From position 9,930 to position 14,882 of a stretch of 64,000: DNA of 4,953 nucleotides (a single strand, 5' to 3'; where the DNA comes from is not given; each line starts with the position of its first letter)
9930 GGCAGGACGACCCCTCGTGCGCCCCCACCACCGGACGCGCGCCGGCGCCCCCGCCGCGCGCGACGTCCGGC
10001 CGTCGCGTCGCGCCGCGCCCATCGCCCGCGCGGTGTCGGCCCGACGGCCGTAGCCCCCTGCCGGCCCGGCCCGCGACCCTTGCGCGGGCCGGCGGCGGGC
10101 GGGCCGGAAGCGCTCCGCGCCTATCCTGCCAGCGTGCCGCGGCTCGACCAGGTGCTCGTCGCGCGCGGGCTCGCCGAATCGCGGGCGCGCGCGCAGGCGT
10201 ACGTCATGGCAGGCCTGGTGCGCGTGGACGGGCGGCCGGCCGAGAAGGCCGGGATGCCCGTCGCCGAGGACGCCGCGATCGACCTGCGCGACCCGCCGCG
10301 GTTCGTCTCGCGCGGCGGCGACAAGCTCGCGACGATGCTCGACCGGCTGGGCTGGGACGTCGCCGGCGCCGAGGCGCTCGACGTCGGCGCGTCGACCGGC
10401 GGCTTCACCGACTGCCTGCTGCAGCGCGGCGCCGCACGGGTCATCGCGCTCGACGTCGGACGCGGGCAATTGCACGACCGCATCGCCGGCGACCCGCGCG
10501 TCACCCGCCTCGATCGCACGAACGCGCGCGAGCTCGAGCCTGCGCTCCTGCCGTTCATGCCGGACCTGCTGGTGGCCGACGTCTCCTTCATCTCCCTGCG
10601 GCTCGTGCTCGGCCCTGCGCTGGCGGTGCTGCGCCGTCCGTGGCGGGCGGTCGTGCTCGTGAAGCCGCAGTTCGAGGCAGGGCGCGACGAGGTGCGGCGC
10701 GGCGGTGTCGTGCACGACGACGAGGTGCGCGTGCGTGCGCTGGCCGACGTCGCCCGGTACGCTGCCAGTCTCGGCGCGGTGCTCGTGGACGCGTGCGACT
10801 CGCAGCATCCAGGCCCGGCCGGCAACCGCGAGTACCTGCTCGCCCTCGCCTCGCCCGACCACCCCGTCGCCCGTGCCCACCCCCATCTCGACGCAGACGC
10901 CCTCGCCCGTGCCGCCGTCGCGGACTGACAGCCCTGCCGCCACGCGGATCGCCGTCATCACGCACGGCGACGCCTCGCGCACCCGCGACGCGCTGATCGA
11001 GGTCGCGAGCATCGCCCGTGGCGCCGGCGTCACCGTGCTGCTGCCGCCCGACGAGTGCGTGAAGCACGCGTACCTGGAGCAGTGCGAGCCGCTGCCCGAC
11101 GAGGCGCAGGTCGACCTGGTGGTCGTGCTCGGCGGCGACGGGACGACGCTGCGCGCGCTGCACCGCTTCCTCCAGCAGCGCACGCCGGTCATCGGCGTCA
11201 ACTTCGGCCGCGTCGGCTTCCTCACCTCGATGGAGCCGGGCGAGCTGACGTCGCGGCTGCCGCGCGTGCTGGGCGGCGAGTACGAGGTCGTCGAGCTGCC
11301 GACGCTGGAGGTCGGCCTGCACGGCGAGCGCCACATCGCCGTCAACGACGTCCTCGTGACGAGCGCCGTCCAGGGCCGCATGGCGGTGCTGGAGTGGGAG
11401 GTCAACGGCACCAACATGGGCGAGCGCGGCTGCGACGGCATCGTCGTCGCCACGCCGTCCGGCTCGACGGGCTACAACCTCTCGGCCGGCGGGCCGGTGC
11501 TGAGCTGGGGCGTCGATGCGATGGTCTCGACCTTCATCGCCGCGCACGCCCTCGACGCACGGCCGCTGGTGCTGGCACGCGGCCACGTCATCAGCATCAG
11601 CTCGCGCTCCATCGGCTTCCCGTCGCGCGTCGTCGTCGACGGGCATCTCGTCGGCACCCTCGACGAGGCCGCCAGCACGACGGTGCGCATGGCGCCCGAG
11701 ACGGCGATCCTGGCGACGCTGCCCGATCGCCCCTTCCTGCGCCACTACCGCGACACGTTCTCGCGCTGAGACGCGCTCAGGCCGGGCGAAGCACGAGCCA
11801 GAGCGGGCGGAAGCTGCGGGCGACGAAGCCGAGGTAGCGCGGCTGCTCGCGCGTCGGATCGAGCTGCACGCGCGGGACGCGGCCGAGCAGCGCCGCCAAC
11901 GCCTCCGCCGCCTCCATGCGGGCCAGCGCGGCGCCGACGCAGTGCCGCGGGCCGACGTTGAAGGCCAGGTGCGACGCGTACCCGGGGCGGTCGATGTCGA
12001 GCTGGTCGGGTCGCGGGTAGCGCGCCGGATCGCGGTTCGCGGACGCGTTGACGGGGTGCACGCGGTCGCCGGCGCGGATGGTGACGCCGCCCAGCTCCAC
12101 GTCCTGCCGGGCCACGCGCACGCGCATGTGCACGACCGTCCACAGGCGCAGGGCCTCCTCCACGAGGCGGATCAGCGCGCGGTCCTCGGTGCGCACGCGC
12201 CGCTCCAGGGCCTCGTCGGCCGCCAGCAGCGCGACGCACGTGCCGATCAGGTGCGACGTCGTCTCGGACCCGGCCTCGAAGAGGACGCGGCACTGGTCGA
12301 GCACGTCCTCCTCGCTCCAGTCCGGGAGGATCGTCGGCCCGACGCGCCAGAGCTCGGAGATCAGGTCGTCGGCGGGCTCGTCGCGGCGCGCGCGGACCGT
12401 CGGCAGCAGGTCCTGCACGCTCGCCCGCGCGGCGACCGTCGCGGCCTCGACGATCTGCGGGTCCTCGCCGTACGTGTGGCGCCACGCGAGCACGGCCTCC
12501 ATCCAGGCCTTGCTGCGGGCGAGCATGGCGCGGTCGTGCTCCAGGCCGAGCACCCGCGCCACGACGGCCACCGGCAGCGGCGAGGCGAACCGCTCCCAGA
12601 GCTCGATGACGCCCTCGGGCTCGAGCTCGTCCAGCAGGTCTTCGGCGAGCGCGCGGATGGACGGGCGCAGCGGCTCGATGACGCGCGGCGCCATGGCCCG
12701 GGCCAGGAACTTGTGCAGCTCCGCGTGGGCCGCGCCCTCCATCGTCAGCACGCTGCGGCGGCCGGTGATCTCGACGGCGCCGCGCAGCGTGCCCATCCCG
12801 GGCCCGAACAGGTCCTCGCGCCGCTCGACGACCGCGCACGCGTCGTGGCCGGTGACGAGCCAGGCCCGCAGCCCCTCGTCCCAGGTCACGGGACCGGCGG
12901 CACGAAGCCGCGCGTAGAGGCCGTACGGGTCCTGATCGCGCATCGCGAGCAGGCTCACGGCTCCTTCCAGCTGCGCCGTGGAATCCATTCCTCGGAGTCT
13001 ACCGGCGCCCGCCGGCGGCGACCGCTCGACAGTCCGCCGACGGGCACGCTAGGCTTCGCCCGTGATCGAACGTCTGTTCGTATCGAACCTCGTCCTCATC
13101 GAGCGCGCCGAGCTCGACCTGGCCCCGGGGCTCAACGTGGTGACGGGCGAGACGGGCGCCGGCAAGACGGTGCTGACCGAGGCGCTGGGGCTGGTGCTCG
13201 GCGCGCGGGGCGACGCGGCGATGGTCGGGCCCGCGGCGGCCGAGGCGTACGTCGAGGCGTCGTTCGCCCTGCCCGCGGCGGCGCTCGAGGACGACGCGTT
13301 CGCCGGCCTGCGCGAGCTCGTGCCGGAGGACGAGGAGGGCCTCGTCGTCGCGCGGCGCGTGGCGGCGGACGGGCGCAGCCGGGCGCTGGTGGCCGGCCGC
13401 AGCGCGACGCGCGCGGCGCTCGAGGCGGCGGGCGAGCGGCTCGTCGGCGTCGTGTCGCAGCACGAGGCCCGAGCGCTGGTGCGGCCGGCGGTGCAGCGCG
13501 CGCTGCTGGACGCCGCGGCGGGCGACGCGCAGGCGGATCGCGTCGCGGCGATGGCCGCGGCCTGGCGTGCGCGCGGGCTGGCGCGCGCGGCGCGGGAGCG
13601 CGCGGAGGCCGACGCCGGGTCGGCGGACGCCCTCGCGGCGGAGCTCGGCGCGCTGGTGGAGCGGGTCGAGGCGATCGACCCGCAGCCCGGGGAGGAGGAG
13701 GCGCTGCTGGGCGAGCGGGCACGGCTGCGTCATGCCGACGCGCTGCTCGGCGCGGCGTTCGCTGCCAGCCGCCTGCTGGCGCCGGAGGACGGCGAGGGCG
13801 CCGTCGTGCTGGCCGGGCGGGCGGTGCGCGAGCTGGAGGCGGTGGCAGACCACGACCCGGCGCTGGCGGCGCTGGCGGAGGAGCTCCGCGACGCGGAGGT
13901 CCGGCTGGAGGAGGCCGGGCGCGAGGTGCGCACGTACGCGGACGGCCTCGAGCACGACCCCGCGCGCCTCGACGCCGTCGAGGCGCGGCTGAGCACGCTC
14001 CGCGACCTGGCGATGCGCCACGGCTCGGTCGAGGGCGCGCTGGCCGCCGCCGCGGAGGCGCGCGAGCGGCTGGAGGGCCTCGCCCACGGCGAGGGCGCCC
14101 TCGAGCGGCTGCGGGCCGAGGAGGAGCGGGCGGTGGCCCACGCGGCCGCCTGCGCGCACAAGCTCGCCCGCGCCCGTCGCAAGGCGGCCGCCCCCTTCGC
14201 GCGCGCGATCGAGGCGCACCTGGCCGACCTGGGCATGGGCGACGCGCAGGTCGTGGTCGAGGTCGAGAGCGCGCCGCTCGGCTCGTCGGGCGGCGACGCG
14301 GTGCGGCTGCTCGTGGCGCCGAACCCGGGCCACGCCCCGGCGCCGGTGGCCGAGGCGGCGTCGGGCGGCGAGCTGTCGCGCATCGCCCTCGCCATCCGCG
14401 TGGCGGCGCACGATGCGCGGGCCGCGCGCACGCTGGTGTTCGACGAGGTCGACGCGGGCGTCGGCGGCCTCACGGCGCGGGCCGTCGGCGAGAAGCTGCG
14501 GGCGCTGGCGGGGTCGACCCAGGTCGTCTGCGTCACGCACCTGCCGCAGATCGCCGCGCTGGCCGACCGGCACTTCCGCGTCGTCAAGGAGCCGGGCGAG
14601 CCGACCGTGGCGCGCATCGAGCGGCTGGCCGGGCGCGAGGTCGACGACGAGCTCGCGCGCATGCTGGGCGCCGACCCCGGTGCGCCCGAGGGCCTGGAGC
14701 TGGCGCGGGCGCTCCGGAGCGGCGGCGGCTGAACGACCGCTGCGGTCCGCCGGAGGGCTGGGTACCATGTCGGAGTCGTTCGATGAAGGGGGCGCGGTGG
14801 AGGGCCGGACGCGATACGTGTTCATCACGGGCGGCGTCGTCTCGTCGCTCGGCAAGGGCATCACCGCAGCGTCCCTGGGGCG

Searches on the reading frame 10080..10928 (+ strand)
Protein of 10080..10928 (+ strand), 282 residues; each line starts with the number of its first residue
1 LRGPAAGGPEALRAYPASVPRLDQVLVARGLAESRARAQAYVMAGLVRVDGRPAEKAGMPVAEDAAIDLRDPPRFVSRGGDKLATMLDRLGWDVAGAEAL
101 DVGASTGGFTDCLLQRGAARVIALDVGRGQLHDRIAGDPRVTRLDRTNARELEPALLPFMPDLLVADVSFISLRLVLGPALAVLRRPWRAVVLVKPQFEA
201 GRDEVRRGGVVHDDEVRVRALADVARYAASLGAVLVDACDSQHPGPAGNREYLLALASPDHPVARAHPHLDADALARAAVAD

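Call 11: search_protein_families(library=pfam, proteins=[window:10080-10928:+])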
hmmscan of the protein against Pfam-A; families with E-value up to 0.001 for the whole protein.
window:10080-10928:+ (282 aa): 2 families
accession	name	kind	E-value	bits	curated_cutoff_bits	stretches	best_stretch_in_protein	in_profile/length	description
PF01728.25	FtsJ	-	2.3e-36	125.9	24.1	1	75-256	1-179/181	FtsJ-like methyltransferase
PF01479.30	S4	-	5.7e-12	45.6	22.8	1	21-64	2-45/48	S4 domain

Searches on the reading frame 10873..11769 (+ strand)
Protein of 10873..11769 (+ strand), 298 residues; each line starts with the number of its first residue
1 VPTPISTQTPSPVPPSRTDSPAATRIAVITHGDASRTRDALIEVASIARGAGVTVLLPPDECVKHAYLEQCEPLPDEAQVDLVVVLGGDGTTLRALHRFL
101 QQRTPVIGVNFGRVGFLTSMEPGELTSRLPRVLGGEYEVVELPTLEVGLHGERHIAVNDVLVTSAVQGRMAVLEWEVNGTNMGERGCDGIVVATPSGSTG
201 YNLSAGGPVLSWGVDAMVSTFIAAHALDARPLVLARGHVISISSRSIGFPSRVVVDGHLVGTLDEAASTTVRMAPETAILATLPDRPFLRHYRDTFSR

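Call 34: search_protein_families(library=pfam, proteins=[window:10873-11769:+], max_evalue=0.0001)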
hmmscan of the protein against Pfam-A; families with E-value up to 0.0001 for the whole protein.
window:10873-11769:+ (298 aa): 2 families
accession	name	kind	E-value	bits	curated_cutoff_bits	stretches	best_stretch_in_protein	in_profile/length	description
PF20143.4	NAD_kinase_C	-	1.5e-19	70.4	23.7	1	158-277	2-120/126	ATP-NAD kinase C-terminal domain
PF01513.26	NAD_kinase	-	7e-17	62.4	25.5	1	77-137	70-130/130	ATP-NAD kinase N-terminal domain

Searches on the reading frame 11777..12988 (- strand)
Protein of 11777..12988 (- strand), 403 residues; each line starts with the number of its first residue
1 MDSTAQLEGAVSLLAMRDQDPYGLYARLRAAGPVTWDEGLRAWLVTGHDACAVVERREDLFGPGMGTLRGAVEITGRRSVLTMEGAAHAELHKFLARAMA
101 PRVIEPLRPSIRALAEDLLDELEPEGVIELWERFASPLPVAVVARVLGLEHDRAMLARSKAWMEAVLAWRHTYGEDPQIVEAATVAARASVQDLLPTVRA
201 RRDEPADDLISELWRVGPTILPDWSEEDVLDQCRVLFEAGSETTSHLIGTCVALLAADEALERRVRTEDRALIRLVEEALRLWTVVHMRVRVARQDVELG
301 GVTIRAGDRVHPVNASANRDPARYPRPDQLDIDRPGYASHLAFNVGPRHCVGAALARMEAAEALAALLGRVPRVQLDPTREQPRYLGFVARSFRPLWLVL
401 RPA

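Call 35: search_protein_families(library=pfam, proteins=[window:11777-12988:-], max_evalue=0.0001)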
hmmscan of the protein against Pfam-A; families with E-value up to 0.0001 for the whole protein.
window:11777-12988:- (403 aa): 1 family
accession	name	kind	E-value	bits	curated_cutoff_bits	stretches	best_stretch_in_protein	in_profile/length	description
PF00067.27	p450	-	2.6e-24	86.3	22.8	1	225-370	259-431/462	Cytochrome P450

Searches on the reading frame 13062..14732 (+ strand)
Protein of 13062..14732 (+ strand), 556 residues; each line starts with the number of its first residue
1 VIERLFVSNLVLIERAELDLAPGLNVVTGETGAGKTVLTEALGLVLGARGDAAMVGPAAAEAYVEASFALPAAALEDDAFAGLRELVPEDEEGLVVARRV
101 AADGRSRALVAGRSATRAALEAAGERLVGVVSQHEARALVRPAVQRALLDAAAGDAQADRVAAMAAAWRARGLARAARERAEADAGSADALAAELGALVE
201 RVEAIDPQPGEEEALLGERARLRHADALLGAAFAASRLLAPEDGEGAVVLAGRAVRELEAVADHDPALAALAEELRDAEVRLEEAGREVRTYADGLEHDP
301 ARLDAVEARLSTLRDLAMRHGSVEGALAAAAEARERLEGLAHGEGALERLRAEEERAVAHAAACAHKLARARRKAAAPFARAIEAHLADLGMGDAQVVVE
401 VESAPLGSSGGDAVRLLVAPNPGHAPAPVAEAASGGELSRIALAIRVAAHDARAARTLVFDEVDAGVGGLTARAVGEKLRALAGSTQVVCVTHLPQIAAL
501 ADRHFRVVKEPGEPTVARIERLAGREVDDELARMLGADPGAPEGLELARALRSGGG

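Call 35: search_protein_families(library=pfam, proteins=[window:13062-14732:+], max_evalue=0.0001)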
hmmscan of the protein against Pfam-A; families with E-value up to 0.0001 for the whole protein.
window:13062-14732:+ (556 aa): 3 families
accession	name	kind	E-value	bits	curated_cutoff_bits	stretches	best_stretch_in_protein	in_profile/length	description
PF02463.25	SMC_N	-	3.5e-16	59.8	40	1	2-510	2-214/220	RecF/RecN/SMC N terminal domain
PF13476.12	AAA_23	-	2e-06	29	27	1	7-48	4-45/201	AAA domain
PF13304.12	AAA_21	-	7.4e-05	23.4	27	0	443-497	246-302/304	AAA domain, putative AbiEii toxin, Type IV TA system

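Call 70: find_homologous_proteins(query=window:13062-14732:+, max_evalue=1e-120)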
Query window:13062-14732:+ (556 aa): 293 proteins with E <= 1e-120 among 8000 candidates; the best 120 are listed.
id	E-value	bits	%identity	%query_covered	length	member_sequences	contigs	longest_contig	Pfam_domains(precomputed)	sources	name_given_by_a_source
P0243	0.0e+0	1026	94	100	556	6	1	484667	PF13476.13,PF02463.26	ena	-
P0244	2.2e-228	777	78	95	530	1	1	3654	PF02463.26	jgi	jgi:DNA repair protein RecN (Recombination protein N)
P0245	5.1e-185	634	64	100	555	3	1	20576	PF13476.13,PF02463.26,PF13304.13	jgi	jgi:DNA repair protein RecN (Recombination protein N)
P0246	1.1e-183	630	64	100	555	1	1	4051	PF13476.13,PF02463.26,PF13304.13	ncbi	-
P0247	2.5e-180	619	86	71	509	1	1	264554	PF13476.13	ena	-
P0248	4.3e-179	615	62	99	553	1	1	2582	PF13476.13,PF02463.26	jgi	jgi:DNA repair protein RecN (Recombination protein N)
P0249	1.4e-178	613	62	99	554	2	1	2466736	PF13476.13,PF02463.26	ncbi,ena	-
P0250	1.7e-176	606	62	100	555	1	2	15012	PF13476.13,PF02463.26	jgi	jgi:DNA repair protein RecN (Recombination protein N)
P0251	3.3e-176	605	61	100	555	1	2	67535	PF13476.13,PF02463.26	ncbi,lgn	-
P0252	4.1e-176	605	76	77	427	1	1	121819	PF02463.26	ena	-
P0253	9.6e-176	604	61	99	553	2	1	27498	PF13476.13,PF02463.26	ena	-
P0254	1.7e-174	600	62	99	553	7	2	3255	PF13476.13,PF02463.26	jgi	jgi:DNA repair protein RecN (Recombination protein N)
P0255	2.3e-173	596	62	99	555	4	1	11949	PF13476.13,PF02463.26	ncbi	-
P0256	1.4e-171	590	61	99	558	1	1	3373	PF13476.13,PF02463.26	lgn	-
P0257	2.2e-171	589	61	99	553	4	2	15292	PF13476.13,PF02463.26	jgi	jgi:DNA repair protein RecN (Recombination protein N)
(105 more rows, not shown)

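Call 71: find_encoding_contigs(protein=P0243, flank=10000, max_places=10)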
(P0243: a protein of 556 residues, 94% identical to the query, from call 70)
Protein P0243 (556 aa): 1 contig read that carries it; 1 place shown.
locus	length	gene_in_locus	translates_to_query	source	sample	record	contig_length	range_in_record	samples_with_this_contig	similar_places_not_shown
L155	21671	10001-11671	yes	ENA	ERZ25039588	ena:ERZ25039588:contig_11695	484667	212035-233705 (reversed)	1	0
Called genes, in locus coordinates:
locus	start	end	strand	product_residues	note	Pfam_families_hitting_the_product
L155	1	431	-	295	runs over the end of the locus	-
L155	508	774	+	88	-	PF00291:PALP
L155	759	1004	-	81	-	-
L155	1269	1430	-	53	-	-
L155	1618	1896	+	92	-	PF01521:Fe-S_biosyn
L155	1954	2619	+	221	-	PF08501:Shikimate_dh_N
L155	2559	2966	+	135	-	-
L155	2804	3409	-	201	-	PF01979:Amidohydro_1, PF07969:Amidohydro_3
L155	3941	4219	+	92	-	-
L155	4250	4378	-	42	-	-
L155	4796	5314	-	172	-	PF00296:Bac_luciferase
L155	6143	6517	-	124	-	-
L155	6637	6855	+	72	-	-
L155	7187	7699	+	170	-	PF20143:NAD_kinase_C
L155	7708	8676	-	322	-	PF00990:GGDEF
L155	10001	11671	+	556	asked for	PF02463:SMC_N, PF13476:AAA_23 (weak)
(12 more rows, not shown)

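Call 72: find_encoding_contigs(protein=P0247, flank=10000, max_places=10)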
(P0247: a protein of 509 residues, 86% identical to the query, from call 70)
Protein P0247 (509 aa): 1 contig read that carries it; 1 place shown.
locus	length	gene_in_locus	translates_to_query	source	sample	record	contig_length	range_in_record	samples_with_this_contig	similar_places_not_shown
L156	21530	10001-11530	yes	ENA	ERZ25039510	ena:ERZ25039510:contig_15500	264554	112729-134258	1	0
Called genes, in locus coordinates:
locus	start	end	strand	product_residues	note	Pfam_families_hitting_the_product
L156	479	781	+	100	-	PF00291:PALP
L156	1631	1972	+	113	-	PF01521:Fe-S_biosyn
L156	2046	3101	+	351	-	-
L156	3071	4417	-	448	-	-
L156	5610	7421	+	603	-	PF01728:FtsJ, PF01513:NAD_kinase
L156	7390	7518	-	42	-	-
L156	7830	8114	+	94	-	-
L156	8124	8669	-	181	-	-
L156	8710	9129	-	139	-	PF00067:p450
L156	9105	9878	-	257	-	-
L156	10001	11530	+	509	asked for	PF13476:AAA_23 (weak)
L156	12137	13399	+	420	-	PF06418:CTP_synth_N, PF00117:GATase, PF07722:Peptidase_C26 (weak)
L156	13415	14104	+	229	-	PF05343:Peptidase_M42 (faint), PF04389:Peptidase_M28 (weak), PF01546:Peptidase_M20, PF07687:M20_dimer (weak)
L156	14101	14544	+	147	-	PF01546:Peptidase_M20 (weak)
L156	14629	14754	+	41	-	PF04298:Zn_peptidase_2 (weak)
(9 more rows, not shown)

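Call 83: find_encoding_contigs(protein=P0252, flank=10000, max_places=4)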
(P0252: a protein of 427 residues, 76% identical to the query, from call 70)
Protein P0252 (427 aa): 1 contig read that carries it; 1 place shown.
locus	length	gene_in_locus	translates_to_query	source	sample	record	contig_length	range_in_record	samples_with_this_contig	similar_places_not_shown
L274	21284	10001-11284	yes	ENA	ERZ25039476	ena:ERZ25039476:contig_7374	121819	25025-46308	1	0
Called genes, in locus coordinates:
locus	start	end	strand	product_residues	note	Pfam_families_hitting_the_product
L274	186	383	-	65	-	-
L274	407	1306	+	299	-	PF02786:CPSase_L_D2, PF02785:Biotin_carb_C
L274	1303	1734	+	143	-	PF01029:NusB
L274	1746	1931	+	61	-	-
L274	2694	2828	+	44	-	-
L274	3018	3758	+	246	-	PF00892:EamA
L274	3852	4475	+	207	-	PF00291:PALP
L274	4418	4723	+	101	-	PF00291:PALP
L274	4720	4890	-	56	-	-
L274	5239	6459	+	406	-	-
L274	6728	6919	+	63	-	-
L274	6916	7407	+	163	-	PF01728:FtsJ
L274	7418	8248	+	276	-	PF01513:NAD_kinase, PF20143:NAD_kinase_C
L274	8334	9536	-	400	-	-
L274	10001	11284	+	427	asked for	PF02463:SMC_N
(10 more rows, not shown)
